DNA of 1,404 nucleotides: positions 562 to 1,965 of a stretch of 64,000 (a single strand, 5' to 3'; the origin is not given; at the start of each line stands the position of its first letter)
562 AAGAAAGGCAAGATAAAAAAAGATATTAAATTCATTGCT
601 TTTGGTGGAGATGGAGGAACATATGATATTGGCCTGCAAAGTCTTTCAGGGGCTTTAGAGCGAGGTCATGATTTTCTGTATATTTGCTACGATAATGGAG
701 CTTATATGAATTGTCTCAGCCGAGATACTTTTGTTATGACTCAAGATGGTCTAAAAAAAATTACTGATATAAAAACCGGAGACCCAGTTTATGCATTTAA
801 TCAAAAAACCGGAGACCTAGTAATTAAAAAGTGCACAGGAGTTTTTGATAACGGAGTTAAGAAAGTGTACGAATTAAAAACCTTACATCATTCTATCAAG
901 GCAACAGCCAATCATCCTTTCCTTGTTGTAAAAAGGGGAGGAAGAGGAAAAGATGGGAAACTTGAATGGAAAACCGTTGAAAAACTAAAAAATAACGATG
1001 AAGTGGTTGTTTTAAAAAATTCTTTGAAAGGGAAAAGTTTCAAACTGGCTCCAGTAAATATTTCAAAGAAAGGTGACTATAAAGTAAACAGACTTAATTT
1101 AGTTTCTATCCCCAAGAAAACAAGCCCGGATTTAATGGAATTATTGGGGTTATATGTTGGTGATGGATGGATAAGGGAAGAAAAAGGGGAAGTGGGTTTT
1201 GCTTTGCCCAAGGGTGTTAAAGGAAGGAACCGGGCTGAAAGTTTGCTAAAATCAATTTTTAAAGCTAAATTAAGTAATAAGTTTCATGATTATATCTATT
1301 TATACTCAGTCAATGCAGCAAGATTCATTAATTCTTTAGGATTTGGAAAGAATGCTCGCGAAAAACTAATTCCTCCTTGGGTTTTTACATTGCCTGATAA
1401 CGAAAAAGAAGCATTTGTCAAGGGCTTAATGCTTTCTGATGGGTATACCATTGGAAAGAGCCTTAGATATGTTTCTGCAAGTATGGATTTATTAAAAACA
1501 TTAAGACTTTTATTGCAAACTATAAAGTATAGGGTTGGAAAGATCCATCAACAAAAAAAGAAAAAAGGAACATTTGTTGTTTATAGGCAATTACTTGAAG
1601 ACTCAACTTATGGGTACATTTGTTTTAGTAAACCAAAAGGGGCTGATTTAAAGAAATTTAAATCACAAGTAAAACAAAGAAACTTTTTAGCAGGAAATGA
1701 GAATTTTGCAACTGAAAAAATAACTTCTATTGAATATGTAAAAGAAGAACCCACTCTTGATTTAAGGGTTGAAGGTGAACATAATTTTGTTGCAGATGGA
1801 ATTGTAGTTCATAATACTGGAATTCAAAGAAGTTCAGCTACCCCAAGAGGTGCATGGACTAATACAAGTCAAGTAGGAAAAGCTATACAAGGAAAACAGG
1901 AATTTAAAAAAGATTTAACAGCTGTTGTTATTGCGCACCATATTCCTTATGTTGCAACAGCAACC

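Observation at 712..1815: Intein with a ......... endonuclease inserted in the TPP-binding motif of PFOR beta subunit (PorB)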

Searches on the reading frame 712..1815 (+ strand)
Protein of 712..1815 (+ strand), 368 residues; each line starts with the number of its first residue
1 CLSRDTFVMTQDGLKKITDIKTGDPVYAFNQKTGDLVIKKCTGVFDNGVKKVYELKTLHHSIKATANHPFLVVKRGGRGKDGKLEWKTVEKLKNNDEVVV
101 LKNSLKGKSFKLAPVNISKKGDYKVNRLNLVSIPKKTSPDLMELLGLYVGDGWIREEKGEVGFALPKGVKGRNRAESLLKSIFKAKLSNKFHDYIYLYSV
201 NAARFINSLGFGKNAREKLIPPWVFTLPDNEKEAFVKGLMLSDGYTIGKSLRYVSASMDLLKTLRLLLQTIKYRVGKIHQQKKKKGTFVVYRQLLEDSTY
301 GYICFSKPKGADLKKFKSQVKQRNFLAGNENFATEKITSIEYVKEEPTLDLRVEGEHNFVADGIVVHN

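Call 4: search_protein_families(library=pfam, proteins=[window:712-1815:+], max_evalue=0.01)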
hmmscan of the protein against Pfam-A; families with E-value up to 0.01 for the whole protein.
window:712-1815:+ (368 aa): 4 families
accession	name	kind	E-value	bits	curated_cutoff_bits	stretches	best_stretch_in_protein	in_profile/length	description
PF14890.11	Intein_splicing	-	1.4e-18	67.6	35.8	1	9-368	3-155/155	Intein splicing domain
PF14528.11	LAGLIDADG_3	-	4.4e-08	33.7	22.5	1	232-294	3-67/82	LAGLIDADG-like domain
PF07591.16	PT-HINT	-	2.5e-05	25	27.7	1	8-73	2-72/137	Pretoxin HINT domain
PF01079.26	Hint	-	0.0013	18.8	29.7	1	1-113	13-130/213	Hint module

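Call 5: search_protein_families(library=ncbifam, proteins=[window:712-1815:+], max_evalue=0.001)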
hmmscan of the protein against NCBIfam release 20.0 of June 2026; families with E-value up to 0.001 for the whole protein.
window:712-1815:+ (368 aa): 7 families
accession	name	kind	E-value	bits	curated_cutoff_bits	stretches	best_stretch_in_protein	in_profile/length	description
NF005852.0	PRK07773.1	equivalog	1.1e-18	67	780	2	1-99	398-491/886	replicative DNA helicase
TIGR01445.1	intein_Nterm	domain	9.4e-08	32.9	24.5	1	1-72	1-83/83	intein N-terminal splicing region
NF038098.1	GyrA_w_intein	exception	6.2e-07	27.7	1850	0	31-104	155-225/1232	intein-containing DNA gyrase subunit A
NF038162.1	RtcB_rel_intein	exception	1.5e-06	26.5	1150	1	290-368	500-578/961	intein-containing RtcB family protein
TIGR01443.1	intein_Cterm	domain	3.9e-06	26.9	15.6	1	350-368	4-23/24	intein C-terminal splicing region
NF006207.0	PRK08332.1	equivalog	7.3e-06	23.5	2400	1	140-368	1004-1241/1684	vitamin B12-dependent ribonucleotide reductase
NF011418.0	PRK14845.1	equivalog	0.00012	20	756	0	59-325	101-320/1049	translation initiation factor IF-2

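Call 7: search_solved_structures(query=window:712-1815:+, show_alignments=2, max_evalue=0.01)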
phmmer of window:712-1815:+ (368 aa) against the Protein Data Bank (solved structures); distinct sequences matched with E-value up to 0.01: 9.
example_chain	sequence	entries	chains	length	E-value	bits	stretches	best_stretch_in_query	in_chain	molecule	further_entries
4o1r_A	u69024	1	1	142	5.1e-10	42.2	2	332-368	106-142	Replicative DNA helicase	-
1mi8_A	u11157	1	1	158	8.5e-10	41.4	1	14-125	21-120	DnaB intein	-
6frg_A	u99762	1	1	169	3.8e-08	36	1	25-114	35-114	Replicative DNA helicase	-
6frh_A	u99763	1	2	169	3.9e-08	36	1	25-114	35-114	Replicative DNA helicase,Replicative DNA helicase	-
6fre_A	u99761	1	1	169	9.1e-07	31.5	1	25-114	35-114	Replicative DNA helicase,Replicative DNA helicase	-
7cfv_A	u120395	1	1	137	3.2e-06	29.7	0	333-368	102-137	Spl DnaX mini-intein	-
2cw7_A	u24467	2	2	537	2.5e-05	26.7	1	100-278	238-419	Endonuclease PI-PkoII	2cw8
7qsu_A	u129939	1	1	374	2.9e-05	26.5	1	10-248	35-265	V-ATPase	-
2lwy_A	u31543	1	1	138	0.00025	23.4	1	5-101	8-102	BACTERIAL INTEIN-LIKE DOMAIN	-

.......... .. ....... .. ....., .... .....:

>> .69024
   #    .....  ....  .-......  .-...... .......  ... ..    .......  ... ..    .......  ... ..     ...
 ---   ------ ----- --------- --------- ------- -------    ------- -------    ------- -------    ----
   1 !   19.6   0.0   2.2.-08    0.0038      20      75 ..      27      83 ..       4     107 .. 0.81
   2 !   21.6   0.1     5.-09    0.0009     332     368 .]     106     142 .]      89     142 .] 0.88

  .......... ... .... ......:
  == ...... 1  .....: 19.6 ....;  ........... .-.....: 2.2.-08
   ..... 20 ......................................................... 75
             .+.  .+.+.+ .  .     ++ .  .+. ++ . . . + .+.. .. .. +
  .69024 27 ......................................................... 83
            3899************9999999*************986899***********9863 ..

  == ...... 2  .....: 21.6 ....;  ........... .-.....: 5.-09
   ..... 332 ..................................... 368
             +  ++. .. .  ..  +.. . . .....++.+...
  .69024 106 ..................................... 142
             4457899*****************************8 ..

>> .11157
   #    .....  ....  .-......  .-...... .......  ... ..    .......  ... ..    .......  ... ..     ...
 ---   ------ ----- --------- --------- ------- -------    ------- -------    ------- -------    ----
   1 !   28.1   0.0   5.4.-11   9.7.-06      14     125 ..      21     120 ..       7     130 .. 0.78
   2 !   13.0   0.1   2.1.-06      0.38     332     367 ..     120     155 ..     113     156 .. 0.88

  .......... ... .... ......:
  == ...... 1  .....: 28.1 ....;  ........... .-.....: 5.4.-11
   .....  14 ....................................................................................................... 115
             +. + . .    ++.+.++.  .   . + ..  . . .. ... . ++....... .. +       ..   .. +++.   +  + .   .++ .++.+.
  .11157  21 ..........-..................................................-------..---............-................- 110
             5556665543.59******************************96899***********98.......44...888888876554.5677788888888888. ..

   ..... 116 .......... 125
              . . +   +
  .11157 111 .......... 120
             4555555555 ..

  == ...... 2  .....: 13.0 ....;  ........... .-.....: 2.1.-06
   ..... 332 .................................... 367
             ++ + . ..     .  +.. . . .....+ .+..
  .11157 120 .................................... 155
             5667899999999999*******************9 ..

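Call 36: predict_structure(alignment_id=A1)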
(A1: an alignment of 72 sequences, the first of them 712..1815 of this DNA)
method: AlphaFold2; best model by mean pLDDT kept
length: 368 residues; sequences in the alignment: 72
mean_pLDDT: 91.9   pTM: 0.88
mean pLDDT of the five models: 91.9, 91.8, 91.6, 91.0, 90.6
residues with pLDDT >= 90: 275; 70-90: 91; 50-70: 2; < 50: 0
segments of 3 or more residues with pLDDT < 50: none
pLDDT, mean of each block of 10 residues (from residue 1): 94 95 96 93 96 95 96 84 93 96 89 88 78 96 97 91 92 96 89 92 94 90 95 97 92 94 95 91 86 85 89 81 88 96 97 90 94
secondary structure, 60 per line:
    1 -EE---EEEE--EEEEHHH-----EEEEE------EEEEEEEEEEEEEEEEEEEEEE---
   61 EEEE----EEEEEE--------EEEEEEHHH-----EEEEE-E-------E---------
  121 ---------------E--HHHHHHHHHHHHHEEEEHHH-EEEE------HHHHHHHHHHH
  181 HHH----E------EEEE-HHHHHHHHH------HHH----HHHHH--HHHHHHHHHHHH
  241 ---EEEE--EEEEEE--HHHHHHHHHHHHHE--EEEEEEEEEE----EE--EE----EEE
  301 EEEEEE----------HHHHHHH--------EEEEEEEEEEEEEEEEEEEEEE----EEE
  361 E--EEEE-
elements in order: E7-10 E13-16 E25-29 E36-57 E61-64 E69-74 E83-88 E97-101 H139-151 E152-155 E160-163 H170-183 E195-198 H200-208 H222-226 H229-240 E244-247 E250-255 H258-270 E274-283 E298-306 H317-323 E332-353 E358-361 E364-367
